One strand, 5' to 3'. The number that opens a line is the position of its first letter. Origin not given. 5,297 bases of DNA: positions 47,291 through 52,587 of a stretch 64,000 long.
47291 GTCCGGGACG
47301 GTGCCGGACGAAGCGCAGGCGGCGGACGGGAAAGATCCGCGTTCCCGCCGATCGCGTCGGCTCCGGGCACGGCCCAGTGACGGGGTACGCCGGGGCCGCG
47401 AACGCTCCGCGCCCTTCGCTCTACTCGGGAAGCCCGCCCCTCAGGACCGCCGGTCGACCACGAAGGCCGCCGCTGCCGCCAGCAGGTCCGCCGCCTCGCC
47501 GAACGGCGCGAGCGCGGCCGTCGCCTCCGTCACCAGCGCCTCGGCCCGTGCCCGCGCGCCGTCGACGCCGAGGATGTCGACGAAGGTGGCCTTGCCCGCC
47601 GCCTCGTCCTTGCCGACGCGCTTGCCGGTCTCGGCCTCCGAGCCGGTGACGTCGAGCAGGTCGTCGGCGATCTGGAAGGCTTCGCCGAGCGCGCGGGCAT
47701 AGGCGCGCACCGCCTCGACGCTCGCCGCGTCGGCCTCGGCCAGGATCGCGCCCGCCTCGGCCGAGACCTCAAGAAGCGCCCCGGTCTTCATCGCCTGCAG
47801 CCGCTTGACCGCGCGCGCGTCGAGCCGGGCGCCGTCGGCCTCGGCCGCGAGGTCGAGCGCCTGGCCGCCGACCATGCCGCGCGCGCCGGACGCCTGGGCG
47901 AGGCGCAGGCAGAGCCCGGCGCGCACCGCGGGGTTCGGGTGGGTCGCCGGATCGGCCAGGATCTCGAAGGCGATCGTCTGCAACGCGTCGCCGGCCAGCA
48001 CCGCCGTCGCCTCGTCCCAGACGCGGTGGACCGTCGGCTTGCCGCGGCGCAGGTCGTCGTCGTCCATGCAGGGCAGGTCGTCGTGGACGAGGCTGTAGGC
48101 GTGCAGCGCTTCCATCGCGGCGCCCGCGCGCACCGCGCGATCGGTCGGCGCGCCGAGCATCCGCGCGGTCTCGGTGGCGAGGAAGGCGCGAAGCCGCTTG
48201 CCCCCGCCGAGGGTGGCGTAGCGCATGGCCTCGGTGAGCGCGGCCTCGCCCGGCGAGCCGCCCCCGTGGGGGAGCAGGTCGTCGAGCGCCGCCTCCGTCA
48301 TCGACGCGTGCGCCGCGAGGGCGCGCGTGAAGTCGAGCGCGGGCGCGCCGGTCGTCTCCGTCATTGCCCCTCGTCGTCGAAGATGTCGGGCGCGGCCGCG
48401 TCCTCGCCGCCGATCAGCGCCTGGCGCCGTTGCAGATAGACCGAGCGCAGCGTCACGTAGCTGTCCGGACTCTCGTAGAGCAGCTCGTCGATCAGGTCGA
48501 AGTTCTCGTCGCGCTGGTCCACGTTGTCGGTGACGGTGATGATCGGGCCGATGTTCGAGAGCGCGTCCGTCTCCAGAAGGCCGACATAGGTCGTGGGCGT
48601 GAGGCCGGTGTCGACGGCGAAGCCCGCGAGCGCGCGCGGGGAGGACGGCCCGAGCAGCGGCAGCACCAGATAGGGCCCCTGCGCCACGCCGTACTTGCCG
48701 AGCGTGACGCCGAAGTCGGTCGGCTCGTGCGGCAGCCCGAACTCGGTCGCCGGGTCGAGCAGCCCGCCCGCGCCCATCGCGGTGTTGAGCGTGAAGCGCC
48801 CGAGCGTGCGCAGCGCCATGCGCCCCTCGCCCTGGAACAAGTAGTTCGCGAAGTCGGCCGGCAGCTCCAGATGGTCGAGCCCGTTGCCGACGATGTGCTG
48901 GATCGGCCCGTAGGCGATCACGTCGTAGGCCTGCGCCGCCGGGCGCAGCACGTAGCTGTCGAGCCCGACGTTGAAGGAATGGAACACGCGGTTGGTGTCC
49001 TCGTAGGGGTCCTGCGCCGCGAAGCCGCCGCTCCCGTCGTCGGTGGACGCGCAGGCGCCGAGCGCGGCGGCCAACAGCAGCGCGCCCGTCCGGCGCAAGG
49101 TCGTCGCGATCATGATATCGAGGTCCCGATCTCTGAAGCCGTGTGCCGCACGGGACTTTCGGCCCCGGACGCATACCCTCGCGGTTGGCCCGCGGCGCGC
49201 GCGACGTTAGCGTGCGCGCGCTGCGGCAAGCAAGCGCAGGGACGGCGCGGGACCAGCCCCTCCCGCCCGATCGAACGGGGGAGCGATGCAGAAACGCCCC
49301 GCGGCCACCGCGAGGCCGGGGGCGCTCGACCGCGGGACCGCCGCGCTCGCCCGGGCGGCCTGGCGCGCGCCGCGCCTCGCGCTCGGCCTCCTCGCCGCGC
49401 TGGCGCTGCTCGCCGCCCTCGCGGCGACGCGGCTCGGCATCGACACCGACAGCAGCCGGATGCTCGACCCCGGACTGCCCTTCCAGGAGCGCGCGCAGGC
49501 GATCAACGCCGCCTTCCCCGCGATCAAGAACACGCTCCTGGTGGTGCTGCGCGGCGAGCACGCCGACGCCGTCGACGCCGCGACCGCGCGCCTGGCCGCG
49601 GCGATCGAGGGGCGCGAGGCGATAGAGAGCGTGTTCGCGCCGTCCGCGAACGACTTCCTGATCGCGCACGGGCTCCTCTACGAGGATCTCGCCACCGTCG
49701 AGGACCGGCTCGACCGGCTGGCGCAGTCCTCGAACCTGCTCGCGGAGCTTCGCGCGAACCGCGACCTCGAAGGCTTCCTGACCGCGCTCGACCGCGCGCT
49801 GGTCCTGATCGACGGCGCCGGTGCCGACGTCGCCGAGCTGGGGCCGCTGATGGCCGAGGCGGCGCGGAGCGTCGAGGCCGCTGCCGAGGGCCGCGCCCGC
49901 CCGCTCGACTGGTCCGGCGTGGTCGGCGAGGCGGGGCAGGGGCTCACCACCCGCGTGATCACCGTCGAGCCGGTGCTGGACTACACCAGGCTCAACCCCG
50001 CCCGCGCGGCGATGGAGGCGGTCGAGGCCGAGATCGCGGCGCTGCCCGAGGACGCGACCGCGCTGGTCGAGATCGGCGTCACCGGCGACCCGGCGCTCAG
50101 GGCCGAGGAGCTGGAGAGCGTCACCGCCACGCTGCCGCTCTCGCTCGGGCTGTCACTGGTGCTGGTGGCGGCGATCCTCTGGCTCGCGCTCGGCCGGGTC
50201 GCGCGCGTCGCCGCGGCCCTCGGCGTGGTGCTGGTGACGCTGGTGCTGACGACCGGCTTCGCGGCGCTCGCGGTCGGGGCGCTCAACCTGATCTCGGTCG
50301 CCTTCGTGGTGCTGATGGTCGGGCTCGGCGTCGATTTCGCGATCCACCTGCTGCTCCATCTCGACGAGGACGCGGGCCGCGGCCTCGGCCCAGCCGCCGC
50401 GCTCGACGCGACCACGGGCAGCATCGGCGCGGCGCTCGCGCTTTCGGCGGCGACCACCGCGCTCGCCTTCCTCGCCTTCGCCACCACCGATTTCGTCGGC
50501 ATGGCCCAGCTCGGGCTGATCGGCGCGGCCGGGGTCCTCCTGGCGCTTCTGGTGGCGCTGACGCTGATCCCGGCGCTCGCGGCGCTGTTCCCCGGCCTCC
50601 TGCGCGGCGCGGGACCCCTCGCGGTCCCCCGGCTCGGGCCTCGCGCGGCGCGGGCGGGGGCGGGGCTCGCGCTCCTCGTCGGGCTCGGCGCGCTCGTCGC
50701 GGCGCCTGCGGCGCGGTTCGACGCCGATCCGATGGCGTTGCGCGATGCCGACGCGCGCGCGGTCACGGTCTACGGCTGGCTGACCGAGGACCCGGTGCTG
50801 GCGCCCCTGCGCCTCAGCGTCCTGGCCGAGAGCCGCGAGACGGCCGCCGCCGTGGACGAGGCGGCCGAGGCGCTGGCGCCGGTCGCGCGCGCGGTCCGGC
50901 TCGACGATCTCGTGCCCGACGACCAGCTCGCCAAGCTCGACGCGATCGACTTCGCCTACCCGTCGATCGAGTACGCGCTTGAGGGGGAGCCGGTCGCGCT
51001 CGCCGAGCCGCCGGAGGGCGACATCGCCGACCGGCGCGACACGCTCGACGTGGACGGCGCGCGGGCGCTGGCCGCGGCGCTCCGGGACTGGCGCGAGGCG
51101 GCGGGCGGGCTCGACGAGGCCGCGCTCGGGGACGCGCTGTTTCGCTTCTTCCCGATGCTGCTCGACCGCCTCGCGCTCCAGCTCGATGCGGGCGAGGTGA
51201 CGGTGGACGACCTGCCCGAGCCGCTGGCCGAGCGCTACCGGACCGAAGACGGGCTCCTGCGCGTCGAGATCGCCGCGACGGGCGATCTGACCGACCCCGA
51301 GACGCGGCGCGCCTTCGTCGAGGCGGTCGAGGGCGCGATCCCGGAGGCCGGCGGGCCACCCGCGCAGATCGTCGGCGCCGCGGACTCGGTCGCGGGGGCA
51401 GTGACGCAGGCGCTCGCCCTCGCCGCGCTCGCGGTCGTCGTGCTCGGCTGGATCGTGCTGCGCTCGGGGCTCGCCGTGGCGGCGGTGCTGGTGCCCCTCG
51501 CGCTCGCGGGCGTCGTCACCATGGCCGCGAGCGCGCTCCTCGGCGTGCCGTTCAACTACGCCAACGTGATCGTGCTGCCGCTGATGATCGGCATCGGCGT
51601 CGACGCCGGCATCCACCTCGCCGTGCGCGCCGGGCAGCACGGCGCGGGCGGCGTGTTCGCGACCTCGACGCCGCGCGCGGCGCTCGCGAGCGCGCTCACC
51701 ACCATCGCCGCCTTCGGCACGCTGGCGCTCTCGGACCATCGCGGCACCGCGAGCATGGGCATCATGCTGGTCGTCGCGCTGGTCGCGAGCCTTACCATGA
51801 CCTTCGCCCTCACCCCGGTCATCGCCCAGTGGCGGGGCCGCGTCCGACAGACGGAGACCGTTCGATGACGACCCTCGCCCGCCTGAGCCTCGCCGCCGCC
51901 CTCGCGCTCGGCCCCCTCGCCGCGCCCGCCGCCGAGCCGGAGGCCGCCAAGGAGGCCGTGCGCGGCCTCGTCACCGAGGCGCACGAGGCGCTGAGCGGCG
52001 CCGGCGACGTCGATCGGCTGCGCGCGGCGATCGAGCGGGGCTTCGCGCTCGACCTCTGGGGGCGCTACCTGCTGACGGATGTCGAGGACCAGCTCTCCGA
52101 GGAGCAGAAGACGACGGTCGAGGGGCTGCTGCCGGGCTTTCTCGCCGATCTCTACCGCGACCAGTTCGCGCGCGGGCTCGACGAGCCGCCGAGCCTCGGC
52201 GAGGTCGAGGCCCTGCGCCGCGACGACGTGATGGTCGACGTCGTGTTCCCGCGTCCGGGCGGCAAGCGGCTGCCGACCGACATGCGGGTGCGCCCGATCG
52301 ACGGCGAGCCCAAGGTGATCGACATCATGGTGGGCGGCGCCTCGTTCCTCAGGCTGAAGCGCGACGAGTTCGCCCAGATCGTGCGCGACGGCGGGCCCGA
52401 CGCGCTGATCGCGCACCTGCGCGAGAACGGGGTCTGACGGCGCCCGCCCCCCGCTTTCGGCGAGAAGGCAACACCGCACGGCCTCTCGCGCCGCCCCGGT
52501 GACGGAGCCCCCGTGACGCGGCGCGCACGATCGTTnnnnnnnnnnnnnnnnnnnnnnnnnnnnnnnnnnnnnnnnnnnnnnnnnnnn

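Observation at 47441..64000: Large hopanoid biosynthesis-and-export cluster in an apparent Rhodobacterales genome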

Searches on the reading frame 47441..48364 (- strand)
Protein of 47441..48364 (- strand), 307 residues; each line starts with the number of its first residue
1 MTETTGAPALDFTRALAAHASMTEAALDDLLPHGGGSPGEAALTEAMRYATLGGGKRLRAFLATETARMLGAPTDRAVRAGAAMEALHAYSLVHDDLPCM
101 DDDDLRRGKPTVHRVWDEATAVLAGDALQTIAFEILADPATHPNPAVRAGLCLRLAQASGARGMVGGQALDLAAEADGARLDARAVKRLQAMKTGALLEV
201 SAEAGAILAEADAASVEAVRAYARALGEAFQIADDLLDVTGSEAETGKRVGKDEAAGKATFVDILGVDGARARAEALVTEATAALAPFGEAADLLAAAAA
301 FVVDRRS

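Call 6: search_protein_families(library=ncbifam, proteins=[window:47441-48364:-])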
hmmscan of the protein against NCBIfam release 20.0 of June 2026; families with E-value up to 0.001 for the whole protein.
window:47441-48364:- (307 aa): 16 families
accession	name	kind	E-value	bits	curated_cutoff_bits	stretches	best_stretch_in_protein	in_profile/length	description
NF045485.1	FPPsyn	subfamily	7.7e-91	304.2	275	1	37-306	19-287/288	farnesyl diphosphate synthase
NF045685.1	GGPPSynCrtE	equivalog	8.2e-78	261.4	460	1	11-306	2-292/293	geranylgeranyl diphosphate synthase CrtE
NF007877.0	PRK10581.1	equivalog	6.6e-71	238.9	321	1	10-305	1-297/299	(2E,6E)-farnesyl diphosphate synthase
NF041169.1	f2_encap_cargo4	exception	3.2e-53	181.1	450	1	50-282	45-268/334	family 2 encapsulin nanocompartment cargo protein polyprenyl transferase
NF040698.1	IdsA_Meth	equivalog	3.9e-53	180.8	468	1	41-271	28-254/328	short chain isoprenyl diphosphate synthase IdsA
NF041003.1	GGPP_syn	equivalog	1.9e-46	158.7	500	1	42-282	27-262/326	geranylgeranyl diphosphate synthase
NF045549.1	GGPPsyn_IdsB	equivalog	5.9e-36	124.2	475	1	54-278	64-282/346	geranylgeranyl diphosphate synthase IdsB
NF040789.2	gerfarn_diphsyn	equivalog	9.3e-35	120.4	560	1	77-264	84-264/345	geranylfarnesyl diphosphate synthase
NF008140.0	PRK10888.1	equivalog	2.5e-29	102.6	412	1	48-266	37-243/323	octaprenyl diphosphate synthase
NF045628.1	HxpDPsynlarge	equivalog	9.9e-27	93.7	500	2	40-138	20-116/311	hexaprenyl-diphosphate synthase large subunit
TIGR02748.1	GerC3_HepT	equivalog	4.1e-26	91.8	456.55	1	49-263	37-239/319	heptaprenyl diphosphate synthase component II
TIGR02749.1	prenyl_cyano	equivalog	4.2e-26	91.7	383.2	2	192-260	172-240/322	solanesyl diphosphate synthase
NF042417.1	NPPPS_Mycobact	equivalog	2.5e-22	79.3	600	1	38-264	39-253/335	nonaprenyl/(2E,6E)-farnesyl/geranylgeranyl diphosphat synthase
NF042416.1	GFPPS_Mycobact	equivalog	4.3e-18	65.4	600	1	42-263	29-263/350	bifunctional (2E,6E)-farnesyl/geranyl diphosphate synthase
NF040627.1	GFPS_Meth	equivalog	1.1e-15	57.9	600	1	41-239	26-210/285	geranylfarnesyl diphosphate synthase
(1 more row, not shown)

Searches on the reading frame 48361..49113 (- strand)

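Call 6: search_protein_families(library=ncbifam, proteins=[window:48361-49113:-])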
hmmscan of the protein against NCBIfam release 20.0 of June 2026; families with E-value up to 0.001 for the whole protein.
window:48361-49113:- (250 aa): 1 family
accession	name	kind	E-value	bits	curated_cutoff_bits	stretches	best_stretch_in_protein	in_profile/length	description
NF011672.1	PRK15091.1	equivalog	3.6e-30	105.1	375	1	6-236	3-228/252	phospholipid-binding lipoprotein MlaA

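Call 22: search_protein_families(library=pfam, proteins=[window:48361-49113:-], max_evalue=0.01)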
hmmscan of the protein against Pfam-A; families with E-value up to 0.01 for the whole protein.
window:48361-49113:- (250 aa): 1 family
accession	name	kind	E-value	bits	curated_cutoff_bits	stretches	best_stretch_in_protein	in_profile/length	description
PF04333.18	MlaA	-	5.9e-57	192.9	25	1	34-232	2-194/195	MlaA lipoprotein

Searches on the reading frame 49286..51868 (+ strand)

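Call 6: search_protein_families(library=ncbifam, proteins=[window:49286-51868:+])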
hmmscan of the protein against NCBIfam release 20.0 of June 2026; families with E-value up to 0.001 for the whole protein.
window:49286-51868:+ (860 aa): 6 families
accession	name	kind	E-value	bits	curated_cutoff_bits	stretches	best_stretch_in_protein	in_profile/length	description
TIGR03480.1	HpnN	hypoth_equivalog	1e-196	655.7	751.85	1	19-848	3-857/862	hopanoid biosynthesis associated RND transporter like protein HpnN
NF052374.1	HopndTporHpnN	equivalog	1.7e-140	469.8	1100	1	20-846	7-853/858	hopanoid transporter HpnN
NF045600.2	BstA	equivalog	9.7e-44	149.5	1400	2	17-546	4-561/903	sterol transporter cytoplasmic membrane protein BstA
TIGR00921.1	2A067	subfamily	6.3e-31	107.2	351.9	2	255-436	166-347/733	hydrophobe/amphiphile efflux-3 (HAE3) family transporter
TIGR00833.1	actII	subfamily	4.2e-21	75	874.7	2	239-435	133-332/910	MMPL family RND transporter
NF000037.1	RND_perm_OqxB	exception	0.00084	17.2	2200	1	264-435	327-498/1050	multidrug efflux RND transporter permease subunit OqxB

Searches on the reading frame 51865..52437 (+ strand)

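Call 6: search_protein_families(library=ncbifam, proteins=[window:51865-52437:+])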
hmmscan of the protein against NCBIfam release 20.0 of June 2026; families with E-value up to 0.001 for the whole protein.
window:51865-52437:+ (190 aa): 1 family
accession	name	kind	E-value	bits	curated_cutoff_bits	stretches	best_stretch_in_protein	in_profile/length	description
TIGR03481.1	HpnM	hypoth_equivalog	3e-15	56.1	160.1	1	16-187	20-193/200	hopanoid biosynthesis associated membrane protein HpnM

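Call 22: search_protein_families(library=pfam, proteins=[window:51865-52437:+], max_evalue=0.01)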
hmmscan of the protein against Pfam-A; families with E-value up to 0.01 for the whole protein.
window:51865-52437:+ (190 aa): 1 family
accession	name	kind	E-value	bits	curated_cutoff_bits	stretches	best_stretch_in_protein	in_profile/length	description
PF05494.18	MlaC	-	1.5e-16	61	26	1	49-187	26-166/166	MlaC protein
